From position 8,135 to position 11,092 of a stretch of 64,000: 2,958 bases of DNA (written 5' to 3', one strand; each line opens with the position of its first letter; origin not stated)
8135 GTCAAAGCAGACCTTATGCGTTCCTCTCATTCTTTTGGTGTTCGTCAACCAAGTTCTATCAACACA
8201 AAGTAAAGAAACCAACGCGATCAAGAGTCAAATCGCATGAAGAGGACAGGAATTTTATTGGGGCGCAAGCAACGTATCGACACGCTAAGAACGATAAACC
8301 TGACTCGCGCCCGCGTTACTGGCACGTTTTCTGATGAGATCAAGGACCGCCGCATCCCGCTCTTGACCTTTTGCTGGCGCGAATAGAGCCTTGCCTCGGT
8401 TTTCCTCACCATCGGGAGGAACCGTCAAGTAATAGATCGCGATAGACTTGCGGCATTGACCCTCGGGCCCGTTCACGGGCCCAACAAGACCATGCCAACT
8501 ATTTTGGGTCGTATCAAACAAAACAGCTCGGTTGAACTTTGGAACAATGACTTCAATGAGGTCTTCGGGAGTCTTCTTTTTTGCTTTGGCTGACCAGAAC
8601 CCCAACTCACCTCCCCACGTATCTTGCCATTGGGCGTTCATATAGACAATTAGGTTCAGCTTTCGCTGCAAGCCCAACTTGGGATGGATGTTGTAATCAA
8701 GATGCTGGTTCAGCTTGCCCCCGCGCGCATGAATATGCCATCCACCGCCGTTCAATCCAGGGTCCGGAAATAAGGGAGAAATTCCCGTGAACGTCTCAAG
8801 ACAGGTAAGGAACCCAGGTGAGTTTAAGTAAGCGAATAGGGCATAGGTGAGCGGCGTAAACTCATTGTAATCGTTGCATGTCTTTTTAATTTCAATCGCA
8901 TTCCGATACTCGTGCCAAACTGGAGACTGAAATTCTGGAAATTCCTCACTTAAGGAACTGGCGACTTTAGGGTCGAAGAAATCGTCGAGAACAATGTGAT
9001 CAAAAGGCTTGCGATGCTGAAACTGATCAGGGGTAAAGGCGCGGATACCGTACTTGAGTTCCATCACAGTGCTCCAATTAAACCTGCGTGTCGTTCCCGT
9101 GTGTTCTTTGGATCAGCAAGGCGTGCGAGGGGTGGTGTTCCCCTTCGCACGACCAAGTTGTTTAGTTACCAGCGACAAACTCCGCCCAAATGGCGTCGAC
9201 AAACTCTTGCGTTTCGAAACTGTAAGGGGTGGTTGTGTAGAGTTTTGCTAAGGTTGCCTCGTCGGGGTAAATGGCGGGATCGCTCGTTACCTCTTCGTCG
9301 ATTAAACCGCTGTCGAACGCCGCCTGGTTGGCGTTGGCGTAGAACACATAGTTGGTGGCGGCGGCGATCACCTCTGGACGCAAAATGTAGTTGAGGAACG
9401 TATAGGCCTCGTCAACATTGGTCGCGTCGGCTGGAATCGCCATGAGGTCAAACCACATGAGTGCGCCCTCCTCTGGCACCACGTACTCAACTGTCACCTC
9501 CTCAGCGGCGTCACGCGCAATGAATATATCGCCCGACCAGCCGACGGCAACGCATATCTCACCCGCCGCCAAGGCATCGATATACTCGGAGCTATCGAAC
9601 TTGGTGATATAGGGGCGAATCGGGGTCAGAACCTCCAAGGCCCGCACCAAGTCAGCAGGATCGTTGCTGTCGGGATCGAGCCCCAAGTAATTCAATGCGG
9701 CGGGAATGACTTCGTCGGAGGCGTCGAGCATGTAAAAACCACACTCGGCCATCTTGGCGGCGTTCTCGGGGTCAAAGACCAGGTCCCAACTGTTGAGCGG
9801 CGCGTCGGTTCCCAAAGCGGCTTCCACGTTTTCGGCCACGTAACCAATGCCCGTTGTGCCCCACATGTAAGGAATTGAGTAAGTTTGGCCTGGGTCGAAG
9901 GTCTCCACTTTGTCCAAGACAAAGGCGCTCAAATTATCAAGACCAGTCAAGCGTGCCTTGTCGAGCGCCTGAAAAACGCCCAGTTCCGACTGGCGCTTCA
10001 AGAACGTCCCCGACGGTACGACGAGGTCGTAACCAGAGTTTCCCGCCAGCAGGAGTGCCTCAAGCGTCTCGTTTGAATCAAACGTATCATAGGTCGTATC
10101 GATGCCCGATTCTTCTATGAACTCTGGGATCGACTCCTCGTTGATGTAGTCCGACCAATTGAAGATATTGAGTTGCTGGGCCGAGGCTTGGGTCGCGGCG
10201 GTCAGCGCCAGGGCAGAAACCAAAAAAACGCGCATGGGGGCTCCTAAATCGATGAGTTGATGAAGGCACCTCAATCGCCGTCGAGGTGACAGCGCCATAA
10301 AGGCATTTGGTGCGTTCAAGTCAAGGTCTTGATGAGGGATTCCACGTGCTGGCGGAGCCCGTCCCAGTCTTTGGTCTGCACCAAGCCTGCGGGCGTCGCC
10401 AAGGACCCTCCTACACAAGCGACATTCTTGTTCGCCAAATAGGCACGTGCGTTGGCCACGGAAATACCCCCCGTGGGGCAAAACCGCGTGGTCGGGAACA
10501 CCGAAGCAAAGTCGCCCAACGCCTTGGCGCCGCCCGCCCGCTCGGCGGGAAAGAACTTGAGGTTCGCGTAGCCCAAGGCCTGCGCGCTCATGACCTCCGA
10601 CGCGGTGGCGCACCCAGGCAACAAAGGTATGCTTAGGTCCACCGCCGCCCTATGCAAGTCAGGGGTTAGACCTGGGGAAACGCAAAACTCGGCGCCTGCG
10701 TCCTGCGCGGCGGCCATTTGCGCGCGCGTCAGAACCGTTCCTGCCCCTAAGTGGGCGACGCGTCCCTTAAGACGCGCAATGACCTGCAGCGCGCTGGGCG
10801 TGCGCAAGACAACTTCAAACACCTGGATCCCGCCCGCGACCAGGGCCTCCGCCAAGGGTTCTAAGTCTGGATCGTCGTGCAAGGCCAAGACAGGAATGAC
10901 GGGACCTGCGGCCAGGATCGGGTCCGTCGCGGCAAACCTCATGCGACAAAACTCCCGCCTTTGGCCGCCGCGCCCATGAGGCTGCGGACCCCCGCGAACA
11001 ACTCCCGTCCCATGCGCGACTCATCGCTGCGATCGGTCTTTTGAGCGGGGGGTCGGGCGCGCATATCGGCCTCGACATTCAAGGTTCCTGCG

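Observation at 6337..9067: Low-GC islet (RgpF-like protein and 2OG-Fe(II) oxygenase) translationally welded onto a high-GC betaine-type operon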

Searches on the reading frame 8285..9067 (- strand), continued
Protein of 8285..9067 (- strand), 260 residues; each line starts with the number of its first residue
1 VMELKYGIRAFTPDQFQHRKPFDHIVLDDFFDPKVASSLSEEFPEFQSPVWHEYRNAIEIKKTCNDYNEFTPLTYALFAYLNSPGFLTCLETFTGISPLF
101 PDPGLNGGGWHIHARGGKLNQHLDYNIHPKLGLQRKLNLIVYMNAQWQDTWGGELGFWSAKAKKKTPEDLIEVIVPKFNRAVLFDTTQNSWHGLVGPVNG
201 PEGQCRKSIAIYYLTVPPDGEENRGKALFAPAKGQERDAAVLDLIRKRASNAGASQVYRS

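Call 79: fold_search(model_id=the predicted structure, library=pdb)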
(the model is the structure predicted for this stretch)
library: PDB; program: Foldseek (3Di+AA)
matches with E <= 10: 1142; with E <= 0.001: 240
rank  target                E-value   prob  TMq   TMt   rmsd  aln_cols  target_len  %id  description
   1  4nhx                  1.0e-11  1.00  0.59  0.35   4.5       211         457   20  Crystal structure of human OGFOD1, 2-oxoglutarate and iron-dependent oxygenase domain containing 1, in complex with N-ox (released 2014-11-19)
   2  4nhy_A                1.3e-11  1.00  0.61  0.35   4.7       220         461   19  Crystal structure of human OGFOD1, 2-oxoglutarate and iron-dependent oxygenase domain containing 1, in complex with py (released 2014-11-19)
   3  4nhy_C                2.5e-11  1.00  0.62  0.36   4.1       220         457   19  Crystal structure of human OGFOD1, 2-oxoglutarate and iron-dependent oxygenase domain containing 1, in complex with py (released 2014-11-19)
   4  3kt4                  2.5e-11  1.00  0.62  0.30   9.1       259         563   16  Crystal structure of Tpa1 from Saccharomyces cerevisiae, a component of the messenger ribonucleoprotein complex (released 2010-01-19)
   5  3kt7                  2.8e-11  1.00  0.61  0.30   9.0       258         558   17  Crystal structure of Tpa1 from Saccharomyces cerevisiae, a component of the messenger ribonucleoprotein complex (released 2010-01-19)
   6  3mgu                  1.0e-10  1.00  0.61  0.31   9.4       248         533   16  Structure of S. cerevisiae Tpa1 protein, a proline hydroxylase modifying ribosomal protein Rps23 (released 2010-07-14)
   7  4nhk                  1.8e-10  1.00  0.62  0.31   3.6       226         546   16  Crystal structure of Tpa1p from Saccharomyces cerevisiae, termination and polyadenylation protein 1, in complex with pyr (released 2014-11-19)
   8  3kt1                  3.7e-10  1.00  0.61  0.30   9.5       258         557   16  Crystal structure of Tpa1 from Saccharomyces cerevisiae, a component of the messenger ribonucleoprotein complex (released 2010-01-19)
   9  9blq_A                1.8e-09  1.00  0.57  0.69   5.6       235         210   19  X-ray crystal structure of Streptomyces cacaoi PolD with iron and succinate bound (released 2025-11-05)
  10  9ei7                  1.8e-09  1.00  0.56  0.66   5.8       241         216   16  PasI from Photorhabdus asymbiotica bound to vanadyl, succinate, and 5-amino-6-hydroxy-octanosyl acid 2-phosphate (released 2025-08-20)
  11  9ei6                  2.7e-09  1.00  0.56  0.67   5.8       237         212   16  PasI from Photorhabdus asymbiotica bound to Fe(II) and alpha-ketoglutarate (released 2025-08-20)
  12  9blq_B                4.3e-08  1.00  0.55  0.71   4.8       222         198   19  X-ray crystal structure of Streptomyces cacaoi PolD with iron and succinate bound (released 2025-11-05)
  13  8ruz_A                9.3e-08  1.00  0.49  0.57   9.0       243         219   16  Anaerobic HIF prolyl-hydroxylase-2 (PHD2) T387S variant bound to acetate (ACT) and Hypoxia-inducible Factor-2alpha (HI (released 2025-02-12)
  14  8k0m_A                1.1e-07  1.00  0.48  0.21  12.1       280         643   14  Human collagen prolyl processing enzyme complex, P3H1/CRTAP/PPIB heterotrimer, bound to 2-oxoglutarate (released 2024-09-18)
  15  8rut_A                1.4e-07  1.00  0.49  0.57   5.5       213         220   16  HIF prolyl-hydroxylase-2 (PHD2) T387V variant bound to Fe(III), 2-oxoglutarate (2OG) and Hypoxia-inducible Factor-2alp (released 2025-02-12)
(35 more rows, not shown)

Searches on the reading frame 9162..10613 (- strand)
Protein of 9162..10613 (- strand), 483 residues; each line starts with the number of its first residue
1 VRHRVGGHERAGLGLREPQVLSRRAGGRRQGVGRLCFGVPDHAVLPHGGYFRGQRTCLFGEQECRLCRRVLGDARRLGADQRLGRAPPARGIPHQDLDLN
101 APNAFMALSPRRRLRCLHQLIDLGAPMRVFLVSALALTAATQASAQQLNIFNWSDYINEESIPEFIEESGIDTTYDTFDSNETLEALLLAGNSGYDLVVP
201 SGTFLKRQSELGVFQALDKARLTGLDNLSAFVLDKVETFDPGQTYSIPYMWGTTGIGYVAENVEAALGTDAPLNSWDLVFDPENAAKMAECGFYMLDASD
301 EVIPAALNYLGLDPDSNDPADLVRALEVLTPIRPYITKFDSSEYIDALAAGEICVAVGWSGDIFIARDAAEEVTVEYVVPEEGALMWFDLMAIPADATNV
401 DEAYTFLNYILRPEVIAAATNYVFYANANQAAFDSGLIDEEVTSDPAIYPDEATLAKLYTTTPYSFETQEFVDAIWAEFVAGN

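Call 3: search_protein_families(library=pfam, proteins=[window:9162-10613:-], max_evalue=0.01)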
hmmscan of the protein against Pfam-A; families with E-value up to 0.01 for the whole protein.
window:9162-10613:- (483 aa): 3 families
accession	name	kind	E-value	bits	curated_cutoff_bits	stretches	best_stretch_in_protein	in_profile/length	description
PF13416.11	SBP_bac_8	-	5.5e-28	99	27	1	164-448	5-277/279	Bacterial extracellular solute-binding protein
PF13343.11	SBP_bac_6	-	4e-14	53.1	24.6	1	196-431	5-223/245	Bacterial extracellular solute-binding protein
PF01547.30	SBP_bac_1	-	1.1e-08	35.8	26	1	163-415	15-305/307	Bacterial extracellular solute-binding protein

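Call 10: search_protein_families(library=ncbifam, proteins=[window:9162-10613:-], max_evalue=0.01)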
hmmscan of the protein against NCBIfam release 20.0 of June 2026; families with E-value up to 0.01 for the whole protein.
window:9162-10613:- (483 aa): 4 families
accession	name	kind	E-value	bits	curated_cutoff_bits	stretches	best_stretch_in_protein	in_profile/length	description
NF007962.0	PRK10682.1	equivalog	3.8e-115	384.9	636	1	135-461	18-348/370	spermidine/putrescine ABC transporter substrate-binding protein PotF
NF007048.0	PRK09501.1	equivalog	2.3e-58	197.7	582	1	134-457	15-323/348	spermidine/putrescine ABC transporter substrate-binding protein PotD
NF043073.1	MMSYN1_0195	equivalog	4.7e-14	51.5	1250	1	136-223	587-673/1021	spermidine/putrescine ABC transporter permease/substrate-binding protein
NF041888.1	ABC_SBP_YdcS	equivalog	7.5e-12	44.7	725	1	131-421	17-315/379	putative ABC transporter substrate-binding protein YdcS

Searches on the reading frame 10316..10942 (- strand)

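Call 3: search_protein_families(library=pfam, proteins=[window:10316-10942:-], max_evalue=0.01)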
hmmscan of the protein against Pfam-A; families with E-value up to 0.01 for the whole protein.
window:10316-10942:- (208 aa): 1 family
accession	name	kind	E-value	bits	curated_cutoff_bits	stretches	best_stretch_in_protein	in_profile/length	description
PF01081.25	Aldolase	-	9.5e-64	214.9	27.8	1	9-196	4-193/196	KDPG and KHG aldolase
